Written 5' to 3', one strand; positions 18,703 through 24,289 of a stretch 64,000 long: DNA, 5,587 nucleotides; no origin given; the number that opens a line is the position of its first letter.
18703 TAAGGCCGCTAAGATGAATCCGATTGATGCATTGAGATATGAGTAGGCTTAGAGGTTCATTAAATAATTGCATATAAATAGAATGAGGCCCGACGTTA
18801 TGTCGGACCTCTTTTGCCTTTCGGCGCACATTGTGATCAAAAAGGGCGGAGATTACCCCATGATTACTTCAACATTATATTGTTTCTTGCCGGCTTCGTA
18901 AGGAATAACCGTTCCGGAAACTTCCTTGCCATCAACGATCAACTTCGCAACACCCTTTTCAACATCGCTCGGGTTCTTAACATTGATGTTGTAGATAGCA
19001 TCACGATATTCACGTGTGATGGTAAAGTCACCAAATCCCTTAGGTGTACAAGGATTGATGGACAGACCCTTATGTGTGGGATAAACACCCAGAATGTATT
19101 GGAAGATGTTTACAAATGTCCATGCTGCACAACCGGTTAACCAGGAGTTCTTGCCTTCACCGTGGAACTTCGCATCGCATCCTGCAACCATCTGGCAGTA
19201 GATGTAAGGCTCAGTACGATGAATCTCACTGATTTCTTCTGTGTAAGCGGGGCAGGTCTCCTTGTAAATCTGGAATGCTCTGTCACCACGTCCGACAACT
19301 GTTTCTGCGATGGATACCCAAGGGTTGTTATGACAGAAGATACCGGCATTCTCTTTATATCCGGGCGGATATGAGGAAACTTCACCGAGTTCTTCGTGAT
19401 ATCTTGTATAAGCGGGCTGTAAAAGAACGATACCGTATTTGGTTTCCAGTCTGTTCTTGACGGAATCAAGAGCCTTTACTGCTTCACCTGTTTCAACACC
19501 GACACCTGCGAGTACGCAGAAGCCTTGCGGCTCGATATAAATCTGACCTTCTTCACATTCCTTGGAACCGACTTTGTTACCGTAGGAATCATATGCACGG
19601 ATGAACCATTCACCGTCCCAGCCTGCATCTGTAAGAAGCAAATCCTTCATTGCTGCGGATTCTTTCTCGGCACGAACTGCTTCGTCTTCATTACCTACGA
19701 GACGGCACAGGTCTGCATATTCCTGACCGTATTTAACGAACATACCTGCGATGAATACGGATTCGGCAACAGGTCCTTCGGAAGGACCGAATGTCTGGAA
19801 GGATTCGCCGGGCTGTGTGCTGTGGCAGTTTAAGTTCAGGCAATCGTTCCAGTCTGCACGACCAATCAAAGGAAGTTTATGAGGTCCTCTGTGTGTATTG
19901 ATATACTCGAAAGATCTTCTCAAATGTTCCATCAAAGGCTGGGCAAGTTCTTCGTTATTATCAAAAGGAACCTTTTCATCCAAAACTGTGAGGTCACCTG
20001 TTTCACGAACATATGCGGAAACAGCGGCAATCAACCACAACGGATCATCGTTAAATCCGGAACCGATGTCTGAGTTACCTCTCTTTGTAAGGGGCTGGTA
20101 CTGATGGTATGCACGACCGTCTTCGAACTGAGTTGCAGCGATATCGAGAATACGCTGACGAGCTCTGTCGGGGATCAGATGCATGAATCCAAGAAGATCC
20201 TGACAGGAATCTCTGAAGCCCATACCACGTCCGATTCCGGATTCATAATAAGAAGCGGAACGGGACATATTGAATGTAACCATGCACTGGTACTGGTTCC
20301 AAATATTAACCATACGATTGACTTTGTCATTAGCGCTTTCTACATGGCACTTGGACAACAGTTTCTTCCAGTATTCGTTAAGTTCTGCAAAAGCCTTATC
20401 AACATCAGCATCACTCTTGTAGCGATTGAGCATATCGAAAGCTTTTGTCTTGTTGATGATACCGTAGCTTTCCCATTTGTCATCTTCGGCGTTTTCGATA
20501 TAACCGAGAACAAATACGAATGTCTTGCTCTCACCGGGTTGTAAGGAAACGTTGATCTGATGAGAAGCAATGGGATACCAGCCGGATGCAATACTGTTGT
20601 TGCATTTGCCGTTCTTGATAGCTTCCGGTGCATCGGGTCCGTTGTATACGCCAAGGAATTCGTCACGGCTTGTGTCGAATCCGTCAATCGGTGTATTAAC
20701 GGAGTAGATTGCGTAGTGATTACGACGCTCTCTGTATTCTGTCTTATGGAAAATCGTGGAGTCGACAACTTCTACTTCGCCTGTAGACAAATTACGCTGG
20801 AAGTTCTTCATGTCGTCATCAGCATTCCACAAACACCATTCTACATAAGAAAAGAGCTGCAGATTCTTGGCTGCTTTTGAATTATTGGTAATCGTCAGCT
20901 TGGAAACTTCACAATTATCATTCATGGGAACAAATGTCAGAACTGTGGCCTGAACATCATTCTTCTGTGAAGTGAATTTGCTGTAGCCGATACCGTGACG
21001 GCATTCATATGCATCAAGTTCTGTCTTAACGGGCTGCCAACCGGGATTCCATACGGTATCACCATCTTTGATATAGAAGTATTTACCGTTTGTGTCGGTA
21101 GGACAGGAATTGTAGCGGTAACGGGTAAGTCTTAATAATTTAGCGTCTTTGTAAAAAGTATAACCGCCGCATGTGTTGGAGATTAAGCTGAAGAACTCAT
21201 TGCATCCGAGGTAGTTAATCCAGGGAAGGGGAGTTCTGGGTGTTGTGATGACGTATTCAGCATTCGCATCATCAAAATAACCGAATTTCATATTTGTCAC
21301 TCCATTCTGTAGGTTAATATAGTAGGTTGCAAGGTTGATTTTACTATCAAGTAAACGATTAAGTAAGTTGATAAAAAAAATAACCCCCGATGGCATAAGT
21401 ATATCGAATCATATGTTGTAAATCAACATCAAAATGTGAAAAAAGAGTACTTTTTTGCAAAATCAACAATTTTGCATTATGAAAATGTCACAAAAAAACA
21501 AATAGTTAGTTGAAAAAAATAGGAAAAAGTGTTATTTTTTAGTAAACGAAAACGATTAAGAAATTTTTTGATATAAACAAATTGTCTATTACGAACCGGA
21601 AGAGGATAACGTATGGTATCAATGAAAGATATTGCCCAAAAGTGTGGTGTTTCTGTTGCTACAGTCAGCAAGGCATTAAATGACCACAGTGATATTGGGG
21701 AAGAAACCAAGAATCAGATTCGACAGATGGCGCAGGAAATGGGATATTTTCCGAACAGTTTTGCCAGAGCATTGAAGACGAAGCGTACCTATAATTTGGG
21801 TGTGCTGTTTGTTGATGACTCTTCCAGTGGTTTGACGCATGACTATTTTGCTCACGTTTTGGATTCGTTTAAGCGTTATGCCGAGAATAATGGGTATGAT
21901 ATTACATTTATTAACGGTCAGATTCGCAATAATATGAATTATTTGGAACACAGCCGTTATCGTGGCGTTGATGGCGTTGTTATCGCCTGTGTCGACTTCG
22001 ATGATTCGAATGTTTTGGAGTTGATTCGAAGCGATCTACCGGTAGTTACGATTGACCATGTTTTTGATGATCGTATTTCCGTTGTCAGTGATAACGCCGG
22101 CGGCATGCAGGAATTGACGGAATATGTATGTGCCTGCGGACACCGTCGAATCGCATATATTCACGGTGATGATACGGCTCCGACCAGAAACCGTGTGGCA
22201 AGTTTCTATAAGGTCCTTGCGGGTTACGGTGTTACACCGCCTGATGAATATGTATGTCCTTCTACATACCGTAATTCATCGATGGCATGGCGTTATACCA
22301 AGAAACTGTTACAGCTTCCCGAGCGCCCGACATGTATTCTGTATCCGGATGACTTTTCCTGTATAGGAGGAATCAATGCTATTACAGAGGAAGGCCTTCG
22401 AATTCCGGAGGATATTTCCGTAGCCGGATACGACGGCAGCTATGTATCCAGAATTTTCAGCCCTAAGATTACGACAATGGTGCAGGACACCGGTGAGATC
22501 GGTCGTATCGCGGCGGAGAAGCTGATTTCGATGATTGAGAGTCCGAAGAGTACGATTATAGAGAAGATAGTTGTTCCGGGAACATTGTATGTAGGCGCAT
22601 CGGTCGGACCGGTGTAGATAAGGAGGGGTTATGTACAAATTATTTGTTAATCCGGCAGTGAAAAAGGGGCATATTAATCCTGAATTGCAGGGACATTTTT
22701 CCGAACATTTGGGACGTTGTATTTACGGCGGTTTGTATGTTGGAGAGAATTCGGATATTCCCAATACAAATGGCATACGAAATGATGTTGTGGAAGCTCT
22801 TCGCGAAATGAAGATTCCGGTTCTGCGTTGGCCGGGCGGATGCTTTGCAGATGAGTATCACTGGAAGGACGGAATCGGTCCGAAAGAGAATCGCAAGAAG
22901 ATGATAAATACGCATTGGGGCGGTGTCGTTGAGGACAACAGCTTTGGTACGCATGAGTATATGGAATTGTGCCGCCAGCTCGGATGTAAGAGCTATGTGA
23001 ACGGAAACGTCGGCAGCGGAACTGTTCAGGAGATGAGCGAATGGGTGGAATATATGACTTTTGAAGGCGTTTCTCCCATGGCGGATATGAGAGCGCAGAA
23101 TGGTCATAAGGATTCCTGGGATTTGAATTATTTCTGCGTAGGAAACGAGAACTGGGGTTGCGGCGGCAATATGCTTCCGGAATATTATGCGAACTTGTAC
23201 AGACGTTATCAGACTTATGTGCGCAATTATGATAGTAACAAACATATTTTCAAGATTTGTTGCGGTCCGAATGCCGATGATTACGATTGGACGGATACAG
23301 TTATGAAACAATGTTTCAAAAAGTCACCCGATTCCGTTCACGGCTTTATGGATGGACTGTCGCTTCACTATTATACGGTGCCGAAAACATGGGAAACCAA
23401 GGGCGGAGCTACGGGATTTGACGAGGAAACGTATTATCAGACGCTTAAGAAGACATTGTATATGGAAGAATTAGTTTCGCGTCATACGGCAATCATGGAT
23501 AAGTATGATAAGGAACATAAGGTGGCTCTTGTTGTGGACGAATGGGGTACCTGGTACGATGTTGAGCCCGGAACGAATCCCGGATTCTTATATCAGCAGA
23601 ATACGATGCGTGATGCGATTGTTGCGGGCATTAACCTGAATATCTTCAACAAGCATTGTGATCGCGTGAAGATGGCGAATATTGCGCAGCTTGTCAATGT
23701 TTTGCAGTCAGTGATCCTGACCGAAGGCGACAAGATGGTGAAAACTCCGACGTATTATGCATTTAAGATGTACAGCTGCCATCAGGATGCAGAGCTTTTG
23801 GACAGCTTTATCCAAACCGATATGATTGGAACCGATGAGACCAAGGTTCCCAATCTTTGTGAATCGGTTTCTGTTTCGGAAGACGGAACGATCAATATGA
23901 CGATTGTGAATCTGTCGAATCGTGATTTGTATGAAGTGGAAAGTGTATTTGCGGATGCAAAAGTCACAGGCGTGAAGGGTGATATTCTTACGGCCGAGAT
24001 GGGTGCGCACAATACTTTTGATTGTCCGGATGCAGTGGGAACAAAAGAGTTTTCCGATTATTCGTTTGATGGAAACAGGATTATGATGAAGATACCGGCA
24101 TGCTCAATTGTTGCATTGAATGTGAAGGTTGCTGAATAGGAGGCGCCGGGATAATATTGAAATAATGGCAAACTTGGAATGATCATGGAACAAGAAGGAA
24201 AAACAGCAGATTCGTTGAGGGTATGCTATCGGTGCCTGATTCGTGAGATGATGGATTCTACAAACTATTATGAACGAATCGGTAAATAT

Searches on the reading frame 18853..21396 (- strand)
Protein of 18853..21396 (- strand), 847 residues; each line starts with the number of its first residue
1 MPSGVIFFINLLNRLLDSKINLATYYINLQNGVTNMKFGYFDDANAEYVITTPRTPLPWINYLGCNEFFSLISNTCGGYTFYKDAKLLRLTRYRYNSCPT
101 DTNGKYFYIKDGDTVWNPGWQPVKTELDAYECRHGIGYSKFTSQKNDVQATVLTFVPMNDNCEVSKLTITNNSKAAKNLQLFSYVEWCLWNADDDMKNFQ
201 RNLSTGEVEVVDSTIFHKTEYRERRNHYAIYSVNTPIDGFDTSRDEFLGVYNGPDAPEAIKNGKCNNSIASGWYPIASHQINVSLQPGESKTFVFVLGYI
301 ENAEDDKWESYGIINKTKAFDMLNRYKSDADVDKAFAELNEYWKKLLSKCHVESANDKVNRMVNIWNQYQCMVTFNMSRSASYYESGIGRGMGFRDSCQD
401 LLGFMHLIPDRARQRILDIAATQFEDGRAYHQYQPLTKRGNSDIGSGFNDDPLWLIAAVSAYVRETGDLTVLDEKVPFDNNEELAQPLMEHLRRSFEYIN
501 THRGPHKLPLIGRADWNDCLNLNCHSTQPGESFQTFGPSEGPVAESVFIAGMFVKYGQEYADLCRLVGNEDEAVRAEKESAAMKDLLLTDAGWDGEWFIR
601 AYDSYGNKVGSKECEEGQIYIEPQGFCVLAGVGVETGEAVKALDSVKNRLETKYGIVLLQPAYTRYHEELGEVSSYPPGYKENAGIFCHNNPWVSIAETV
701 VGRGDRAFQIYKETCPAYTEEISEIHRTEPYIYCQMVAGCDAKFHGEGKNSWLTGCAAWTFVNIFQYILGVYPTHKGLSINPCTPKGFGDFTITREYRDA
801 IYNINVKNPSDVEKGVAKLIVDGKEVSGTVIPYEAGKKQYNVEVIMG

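Call 65: search_protein_families(library=pfam, proteins=[window:18853-21396:-])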
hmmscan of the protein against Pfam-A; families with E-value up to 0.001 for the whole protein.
window:18853-21396:- (847 aa): 3 families
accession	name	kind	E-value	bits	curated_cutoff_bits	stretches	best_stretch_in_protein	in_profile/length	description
PF17167.11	Glyco_hydro_94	-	4.8e-162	539.9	27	1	342-770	1-420/420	Glycosyl hydrolase 94 superfamily, catalytic domain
PF06165.18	GH94_b-supersand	-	2e-90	303.1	23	1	56-298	1-251/251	Glycosyl hydrolase 94, supersandwich domain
PF22422.2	MGH1-like_GH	-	0.00094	19.3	27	0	396-589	8-215/356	Mannosylglycerate hydrolase MGH1-like glycoside hydrolase domain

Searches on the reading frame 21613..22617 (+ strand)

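Call 65: search_protein_families(library=pfam, proteins=[window:21613-22617:+])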
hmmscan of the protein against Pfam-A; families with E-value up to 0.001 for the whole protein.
window:21613-22617:+ (334 aa): 4 families
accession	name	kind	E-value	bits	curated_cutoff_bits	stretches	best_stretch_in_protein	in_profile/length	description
PF13377.12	Peripla_BP_3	-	1e-26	94.4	26.5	1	170-331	2-167/167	Periplasmic binding protein-like domain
PF00532.27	Peripla_BP_1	-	3.7e-19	69.7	22.2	1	75-317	12-274/281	Periplasmic binding proteins and sugar binding domain of LacI family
PF00356.27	LacI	-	2.6e-15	56.4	27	1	3-48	1-46/46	Bacterial regulatory proteins, lacI family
PF13407.12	Peripla_BP_4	-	6.1e-10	39.5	35.1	1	73-308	7-254/258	Periplasmic binding protein domain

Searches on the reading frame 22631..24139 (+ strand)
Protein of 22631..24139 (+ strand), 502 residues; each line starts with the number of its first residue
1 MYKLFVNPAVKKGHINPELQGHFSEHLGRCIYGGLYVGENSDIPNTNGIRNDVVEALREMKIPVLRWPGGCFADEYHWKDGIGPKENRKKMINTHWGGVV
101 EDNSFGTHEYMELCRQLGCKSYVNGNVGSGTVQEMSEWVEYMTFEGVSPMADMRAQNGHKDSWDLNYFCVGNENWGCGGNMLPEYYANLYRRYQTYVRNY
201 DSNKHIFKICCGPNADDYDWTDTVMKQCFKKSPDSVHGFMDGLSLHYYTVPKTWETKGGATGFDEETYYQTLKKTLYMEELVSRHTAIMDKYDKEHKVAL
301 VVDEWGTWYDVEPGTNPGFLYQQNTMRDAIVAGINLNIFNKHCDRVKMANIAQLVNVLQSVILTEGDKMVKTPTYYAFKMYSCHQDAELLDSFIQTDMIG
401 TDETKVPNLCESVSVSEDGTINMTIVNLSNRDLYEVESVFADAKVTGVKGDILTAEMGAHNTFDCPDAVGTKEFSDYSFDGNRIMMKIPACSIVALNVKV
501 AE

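Call 65: search_protein_families(library=pfam, proteins=[window:22631-24139:+])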
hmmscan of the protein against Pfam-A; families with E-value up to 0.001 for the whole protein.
window:22631-24139:+ (502 aa): 2 families
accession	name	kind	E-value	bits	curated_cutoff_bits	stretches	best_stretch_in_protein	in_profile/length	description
PF06964.18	Alpha-L-AF_C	-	1e-52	179.1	27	1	303-492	1-165/165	Alpha-L-arabinofuranosidase C-terminal domain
PF22848.2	ASD1_dom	-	1.8e-07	31.5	22.2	1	57-121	3-71/239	Alpha-L-arabinofuranosidase 1 domain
